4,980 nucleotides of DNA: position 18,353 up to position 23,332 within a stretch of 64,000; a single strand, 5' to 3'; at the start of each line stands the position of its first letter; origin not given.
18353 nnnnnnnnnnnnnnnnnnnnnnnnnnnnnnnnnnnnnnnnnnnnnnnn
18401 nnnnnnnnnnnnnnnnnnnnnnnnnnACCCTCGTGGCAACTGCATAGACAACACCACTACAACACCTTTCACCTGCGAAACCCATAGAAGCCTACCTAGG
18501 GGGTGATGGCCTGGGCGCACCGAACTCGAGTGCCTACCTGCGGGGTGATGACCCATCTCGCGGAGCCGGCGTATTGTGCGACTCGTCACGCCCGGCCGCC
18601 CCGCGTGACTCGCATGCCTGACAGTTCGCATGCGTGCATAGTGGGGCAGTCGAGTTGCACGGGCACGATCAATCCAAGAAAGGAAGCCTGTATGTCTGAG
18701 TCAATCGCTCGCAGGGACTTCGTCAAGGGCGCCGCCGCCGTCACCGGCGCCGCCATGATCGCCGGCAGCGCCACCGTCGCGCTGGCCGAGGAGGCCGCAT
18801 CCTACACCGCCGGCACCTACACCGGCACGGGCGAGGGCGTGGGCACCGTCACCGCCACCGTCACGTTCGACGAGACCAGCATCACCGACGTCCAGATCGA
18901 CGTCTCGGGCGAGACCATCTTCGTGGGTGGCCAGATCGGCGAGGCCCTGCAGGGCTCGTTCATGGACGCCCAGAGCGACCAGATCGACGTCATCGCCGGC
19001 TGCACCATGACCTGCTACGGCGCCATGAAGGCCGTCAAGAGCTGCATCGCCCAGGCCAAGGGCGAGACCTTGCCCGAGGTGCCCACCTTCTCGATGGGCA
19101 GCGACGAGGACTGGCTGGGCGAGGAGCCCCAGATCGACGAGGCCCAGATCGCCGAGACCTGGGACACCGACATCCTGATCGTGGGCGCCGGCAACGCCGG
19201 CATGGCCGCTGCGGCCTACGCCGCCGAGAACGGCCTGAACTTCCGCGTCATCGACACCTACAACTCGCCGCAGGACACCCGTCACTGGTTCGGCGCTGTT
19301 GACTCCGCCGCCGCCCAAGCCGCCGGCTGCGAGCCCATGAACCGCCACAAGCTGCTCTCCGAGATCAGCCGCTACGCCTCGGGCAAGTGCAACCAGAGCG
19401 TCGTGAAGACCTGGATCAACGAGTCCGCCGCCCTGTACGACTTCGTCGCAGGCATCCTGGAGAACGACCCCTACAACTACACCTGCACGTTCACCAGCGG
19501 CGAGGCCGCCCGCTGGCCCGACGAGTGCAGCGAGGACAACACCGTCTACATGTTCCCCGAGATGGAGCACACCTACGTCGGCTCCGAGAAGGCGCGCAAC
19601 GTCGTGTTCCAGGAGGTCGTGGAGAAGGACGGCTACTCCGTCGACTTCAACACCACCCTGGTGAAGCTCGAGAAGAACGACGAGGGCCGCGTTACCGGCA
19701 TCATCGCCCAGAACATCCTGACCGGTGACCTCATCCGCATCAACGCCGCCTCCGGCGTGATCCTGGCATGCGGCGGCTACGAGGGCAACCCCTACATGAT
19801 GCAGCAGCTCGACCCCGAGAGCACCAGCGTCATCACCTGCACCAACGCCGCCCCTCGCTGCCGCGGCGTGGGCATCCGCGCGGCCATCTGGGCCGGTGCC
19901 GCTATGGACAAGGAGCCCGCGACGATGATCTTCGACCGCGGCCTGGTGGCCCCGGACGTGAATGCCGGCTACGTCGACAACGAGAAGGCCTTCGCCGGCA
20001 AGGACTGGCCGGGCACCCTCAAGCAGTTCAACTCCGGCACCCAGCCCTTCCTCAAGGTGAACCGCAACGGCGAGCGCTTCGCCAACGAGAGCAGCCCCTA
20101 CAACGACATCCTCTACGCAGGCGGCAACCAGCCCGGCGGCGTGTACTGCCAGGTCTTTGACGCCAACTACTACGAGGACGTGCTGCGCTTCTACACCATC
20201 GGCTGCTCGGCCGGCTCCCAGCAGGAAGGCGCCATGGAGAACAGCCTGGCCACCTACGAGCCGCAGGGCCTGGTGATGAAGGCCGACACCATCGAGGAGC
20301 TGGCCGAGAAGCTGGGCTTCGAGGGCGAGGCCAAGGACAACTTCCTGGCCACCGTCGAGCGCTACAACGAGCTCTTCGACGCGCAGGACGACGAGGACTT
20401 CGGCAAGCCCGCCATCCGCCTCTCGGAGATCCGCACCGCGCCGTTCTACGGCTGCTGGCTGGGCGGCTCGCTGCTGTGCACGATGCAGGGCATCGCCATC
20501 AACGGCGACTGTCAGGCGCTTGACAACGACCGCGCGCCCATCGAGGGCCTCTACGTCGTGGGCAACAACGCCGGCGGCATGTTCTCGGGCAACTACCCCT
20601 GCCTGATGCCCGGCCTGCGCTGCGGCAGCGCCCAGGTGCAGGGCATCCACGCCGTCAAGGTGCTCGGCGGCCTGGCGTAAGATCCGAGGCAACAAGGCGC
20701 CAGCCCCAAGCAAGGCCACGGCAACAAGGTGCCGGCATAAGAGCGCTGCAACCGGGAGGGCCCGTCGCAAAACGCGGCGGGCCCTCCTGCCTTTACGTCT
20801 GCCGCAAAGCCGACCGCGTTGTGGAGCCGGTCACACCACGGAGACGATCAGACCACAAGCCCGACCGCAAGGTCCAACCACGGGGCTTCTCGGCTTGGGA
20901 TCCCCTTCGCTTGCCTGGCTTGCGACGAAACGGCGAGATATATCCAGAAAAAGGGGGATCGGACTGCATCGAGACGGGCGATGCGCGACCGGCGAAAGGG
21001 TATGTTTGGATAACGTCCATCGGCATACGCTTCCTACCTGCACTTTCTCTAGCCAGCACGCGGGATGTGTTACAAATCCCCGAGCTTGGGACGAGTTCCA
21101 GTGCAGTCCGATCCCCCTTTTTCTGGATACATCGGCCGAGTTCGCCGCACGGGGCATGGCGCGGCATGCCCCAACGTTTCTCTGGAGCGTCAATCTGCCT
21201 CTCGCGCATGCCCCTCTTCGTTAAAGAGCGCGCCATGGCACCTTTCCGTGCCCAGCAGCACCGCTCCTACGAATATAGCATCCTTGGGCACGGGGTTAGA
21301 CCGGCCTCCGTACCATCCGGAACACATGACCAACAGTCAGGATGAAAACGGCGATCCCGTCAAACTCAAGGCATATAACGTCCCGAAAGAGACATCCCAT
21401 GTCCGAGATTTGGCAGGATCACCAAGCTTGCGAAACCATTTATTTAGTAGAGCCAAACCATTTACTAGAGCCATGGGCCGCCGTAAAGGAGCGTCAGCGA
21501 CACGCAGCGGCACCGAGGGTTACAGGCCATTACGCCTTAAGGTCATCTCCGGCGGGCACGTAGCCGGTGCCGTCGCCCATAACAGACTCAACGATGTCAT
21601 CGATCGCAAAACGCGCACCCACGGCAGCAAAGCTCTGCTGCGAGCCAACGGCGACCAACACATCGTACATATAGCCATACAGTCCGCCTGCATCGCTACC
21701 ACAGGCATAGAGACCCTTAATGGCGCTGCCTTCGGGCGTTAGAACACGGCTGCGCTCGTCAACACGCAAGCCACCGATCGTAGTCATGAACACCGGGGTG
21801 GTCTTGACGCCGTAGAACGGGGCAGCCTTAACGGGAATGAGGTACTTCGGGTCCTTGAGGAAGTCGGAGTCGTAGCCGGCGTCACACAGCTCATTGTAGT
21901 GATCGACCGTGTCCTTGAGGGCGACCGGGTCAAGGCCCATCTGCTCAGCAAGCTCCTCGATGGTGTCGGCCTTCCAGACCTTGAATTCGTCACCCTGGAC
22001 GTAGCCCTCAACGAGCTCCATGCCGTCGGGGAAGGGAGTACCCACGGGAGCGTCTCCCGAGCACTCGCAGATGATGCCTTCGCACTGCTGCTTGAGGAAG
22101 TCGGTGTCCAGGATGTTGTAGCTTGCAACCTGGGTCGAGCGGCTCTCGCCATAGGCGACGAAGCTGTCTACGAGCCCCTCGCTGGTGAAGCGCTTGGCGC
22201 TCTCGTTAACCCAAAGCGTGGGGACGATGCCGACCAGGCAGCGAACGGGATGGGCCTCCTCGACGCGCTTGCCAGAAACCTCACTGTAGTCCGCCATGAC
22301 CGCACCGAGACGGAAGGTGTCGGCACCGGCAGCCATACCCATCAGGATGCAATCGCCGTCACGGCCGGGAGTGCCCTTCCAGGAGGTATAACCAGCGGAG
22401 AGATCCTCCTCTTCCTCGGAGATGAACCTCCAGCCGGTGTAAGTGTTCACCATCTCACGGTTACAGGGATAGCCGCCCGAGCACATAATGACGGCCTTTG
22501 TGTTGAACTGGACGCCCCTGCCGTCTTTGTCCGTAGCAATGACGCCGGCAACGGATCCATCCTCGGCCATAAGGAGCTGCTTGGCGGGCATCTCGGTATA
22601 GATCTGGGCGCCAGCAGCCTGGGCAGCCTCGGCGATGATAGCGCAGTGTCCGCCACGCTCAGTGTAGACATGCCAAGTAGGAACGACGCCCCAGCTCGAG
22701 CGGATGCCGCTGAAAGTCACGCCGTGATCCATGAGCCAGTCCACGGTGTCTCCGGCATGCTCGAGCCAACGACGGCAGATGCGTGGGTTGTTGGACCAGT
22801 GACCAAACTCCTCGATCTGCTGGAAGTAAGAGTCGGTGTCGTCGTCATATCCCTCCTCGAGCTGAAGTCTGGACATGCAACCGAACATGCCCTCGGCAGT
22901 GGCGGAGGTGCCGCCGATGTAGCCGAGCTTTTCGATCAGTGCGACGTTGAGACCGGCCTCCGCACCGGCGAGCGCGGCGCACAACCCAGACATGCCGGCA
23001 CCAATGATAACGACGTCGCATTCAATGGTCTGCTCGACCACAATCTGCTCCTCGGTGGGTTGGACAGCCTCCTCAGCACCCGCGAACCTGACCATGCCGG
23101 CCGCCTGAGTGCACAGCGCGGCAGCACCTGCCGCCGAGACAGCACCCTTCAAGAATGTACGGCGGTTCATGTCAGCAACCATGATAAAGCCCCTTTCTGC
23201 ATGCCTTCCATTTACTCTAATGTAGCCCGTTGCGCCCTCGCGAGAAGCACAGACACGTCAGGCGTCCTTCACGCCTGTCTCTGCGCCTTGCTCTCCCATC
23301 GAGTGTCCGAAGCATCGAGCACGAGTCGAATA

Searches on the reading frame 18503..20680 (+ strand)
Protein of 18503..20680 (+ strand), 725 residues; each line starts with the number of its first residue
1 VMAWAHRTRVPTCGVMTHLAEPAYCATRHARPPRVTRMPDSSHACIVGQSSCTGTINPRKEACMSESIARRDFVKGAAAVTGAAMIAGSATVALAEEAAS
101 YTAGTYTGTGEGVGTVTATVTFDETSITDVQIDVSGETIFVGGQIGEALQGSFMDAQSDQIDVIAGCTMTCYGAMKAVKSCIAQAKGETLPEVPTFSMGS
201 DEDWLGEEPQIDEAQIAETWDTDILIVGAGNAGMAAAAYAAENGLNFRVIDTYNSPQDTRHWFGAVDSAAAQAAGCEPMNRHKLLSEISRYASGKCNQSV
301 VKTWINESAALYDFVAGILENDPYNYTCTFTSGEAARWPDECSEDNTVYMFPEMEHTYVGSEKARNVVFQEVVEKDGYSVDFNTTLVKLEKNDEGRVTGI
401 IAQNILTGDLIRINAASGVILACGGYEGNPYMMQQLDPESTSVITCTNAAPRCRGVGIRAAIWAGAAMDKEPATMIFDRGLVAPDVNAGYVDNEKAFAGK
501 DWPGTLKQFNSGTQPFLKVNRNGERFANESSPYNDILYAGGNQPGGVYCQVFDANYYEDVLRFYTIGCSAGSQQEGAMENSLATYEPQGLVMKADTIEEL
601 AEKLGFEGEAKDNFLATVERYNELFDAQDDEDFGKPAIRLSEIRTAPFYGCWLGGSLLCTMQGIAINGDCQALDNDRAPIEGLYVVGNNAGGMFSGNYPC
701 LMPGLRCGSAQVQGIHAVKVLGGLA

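Call 88: search_protein_families(library=pfam, proteins=[window:18503-20680:+], max_evalue=0.00001)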
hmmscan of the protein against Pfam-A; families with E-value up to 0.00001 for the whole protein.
window:18503-20680:+ (725 aa): 2 families
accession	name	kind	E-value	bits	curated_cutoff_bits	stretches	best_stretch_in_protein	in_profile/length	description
PF00890.30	FAD_binding_2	-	1.3e-33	117.3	20.4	1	223-699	1-408/414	FAD binding domain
PF04205.19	FMN_bind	-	1.7e-06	29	22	1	114-182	4-76/77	FMN-binding domain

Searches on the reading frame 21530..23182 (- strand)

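Call 88: search_protein_families(library=pfam, proteins=[window:21530-23182:-], max_evalue=0.00001)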
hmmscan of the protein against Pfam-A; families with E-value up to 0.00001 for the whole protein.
window:21530-23182:- (550 aa): 6 families
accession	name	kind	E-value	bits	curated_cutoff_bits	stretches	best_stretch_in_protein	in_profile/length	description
PF00890.30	FAD_binding_2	-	1.4e-51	176.4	20.4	1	56-505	1-406/414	FAD binding domain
PF01266.30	DAO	-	3.8e-15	56.7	27.9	1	56-121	1-58/353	FAD dependent oxidoreductase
PF12831.13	FAD_oxidored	-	4.8e-12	46.3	27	1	56-236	1-145/416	FAD dependent oxidoreductase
PF01946.23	Thi4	-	6.7e-08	32.5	26.2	1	51-100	14-64/235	Thi4 family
PF13450.12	NAD_binding_8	-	1.8e-07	31.8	21.9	1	59-96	1-38/68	NAD(P)-binding Rossmann-like domain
PF03486.20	HI0933_like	-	1.1e-06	28.7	50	1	56-495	2-217/244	HI0933-like protein Rossmann domain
